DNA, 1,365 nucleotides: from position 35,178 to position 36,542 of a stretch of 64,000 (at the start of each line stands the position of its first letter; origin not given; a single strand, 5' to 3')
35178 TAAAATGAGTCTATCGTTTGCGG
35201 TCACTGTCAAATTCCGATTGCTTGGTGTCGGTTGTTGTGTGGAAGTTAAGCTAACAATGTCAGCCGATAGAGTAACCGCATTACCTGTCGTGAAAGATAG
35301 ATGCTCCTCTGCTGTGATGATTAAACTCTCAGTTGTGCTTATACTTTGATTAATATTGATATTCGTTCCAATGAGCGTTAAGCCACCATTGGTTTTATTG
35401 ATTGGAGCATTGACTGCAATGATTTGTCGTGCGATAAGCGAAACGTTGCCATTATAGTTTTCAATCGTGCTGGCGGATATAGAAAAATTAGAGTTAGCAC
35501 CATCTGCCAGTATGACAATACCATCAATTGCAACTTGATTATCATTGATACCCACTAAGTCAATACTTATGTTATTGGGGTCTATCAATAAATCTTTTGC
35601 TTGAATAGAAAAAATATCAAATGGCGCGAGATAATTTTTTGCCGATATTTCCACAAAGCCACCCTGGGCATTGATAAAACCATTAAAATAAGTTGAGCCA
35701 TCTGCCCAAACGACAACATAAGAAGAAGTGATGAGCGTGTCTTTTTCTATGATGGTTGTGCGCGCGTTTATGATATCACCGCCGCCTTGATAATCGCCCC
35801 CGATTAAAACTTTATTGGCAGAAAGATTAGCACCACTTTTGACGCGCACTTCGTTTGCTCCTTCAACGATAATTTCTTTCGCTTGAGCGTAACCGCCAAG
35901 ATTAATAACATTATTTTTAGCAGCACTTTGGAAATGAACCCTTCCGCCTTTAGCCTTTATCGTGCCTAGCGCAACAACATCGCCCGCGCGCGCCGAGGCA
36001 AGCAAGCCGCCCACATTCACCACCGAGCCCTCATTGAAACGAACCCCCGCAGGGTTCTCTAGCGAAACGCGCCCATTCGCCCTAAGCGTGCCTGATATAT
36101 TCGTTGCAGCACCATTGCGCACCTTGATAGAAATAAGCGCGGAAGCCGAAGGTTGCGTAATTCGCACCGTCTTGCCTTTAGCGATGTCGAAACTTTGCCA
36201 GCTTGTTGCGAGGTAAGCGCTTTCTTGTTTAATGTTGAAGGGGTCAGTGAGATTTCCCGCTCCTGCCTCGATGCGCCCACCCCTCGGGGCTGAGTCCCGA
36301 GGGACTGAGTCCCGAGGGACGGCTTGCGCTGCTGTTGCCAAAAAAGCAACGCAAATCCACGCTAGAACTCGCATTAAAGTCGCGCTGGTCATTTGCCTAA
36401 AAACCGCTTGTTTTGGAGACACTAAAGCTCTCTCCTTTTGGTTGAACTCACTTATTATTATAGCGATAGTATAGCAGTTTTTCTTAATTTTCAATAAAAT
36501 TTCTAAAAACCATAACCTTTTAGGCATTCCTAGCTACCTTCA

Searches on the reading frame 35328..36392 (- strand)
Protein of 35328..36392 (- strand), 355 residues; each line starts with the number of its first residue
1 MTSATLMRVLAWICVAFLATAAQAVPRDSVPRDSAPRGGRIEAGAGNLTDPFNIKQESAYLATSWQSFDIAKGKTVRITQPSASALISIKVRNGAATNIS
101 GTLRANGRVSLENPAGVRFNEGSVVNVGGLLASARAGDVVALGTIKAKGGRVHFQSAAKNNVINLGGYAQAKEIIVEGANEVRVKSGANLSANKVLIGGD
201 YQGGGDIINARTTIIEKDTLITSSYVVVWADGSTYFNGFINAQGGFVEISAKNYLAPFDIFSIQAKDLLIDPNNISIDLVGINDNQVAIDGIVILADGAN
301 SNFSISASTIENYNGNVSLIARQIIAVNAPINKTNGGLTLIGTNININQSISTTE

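Call 52: search_solved_structures(query=window:35328-36392:-, max_evalue=0.01)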
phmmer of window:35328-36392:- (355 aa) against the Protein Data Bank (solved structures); distinct sequences matched with E-value up to 0.01: 5.
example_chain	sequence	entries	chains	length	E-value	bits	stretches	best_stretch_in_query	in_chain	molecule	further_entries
8cpk_A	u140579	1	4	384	2.7e-18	69.6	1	34-236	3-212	EtpA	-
8vba_A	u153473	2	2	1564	2e-17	66.8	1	34-236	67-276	EtpA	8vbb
4i84_A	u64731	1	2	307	3e-13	53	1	35-180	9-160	Heme/hemopexin-binding protein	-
4rm6_A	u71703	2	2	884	4.7e-12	49.1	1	35-182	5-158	Heme/hemopexin-binding protein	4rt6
2odl_A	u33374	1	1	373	1.1e-05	28.2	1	58-134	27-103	Adhesin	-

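Call 54: search_solved_structures(query=window:35328-36392:-, max_evalue=10, show_alignments=1)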
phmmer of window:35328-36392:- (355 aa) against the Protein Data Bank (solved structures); distinct sequences matched with E-value up to 10: 5.
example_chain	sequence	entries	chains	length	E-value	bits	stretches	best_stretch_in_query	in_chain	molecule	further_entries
8cpk_A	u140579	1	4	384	2.7e-18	69.6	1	34-236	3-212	EtpA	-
8vba_A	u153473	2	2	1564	2e-17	66.8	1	34-236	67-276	EtpA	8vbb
4i84_A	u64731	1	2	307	3e-13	53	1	35-180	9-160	Heme/hemopexin-binding protein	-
4rm6_A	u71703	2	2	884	4.7e-12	49.1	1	35-182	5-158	Heme/hemopexin-binding protein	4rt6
2odl_A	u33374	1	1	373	1.1e-05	28.2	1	58-134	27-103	Adhesin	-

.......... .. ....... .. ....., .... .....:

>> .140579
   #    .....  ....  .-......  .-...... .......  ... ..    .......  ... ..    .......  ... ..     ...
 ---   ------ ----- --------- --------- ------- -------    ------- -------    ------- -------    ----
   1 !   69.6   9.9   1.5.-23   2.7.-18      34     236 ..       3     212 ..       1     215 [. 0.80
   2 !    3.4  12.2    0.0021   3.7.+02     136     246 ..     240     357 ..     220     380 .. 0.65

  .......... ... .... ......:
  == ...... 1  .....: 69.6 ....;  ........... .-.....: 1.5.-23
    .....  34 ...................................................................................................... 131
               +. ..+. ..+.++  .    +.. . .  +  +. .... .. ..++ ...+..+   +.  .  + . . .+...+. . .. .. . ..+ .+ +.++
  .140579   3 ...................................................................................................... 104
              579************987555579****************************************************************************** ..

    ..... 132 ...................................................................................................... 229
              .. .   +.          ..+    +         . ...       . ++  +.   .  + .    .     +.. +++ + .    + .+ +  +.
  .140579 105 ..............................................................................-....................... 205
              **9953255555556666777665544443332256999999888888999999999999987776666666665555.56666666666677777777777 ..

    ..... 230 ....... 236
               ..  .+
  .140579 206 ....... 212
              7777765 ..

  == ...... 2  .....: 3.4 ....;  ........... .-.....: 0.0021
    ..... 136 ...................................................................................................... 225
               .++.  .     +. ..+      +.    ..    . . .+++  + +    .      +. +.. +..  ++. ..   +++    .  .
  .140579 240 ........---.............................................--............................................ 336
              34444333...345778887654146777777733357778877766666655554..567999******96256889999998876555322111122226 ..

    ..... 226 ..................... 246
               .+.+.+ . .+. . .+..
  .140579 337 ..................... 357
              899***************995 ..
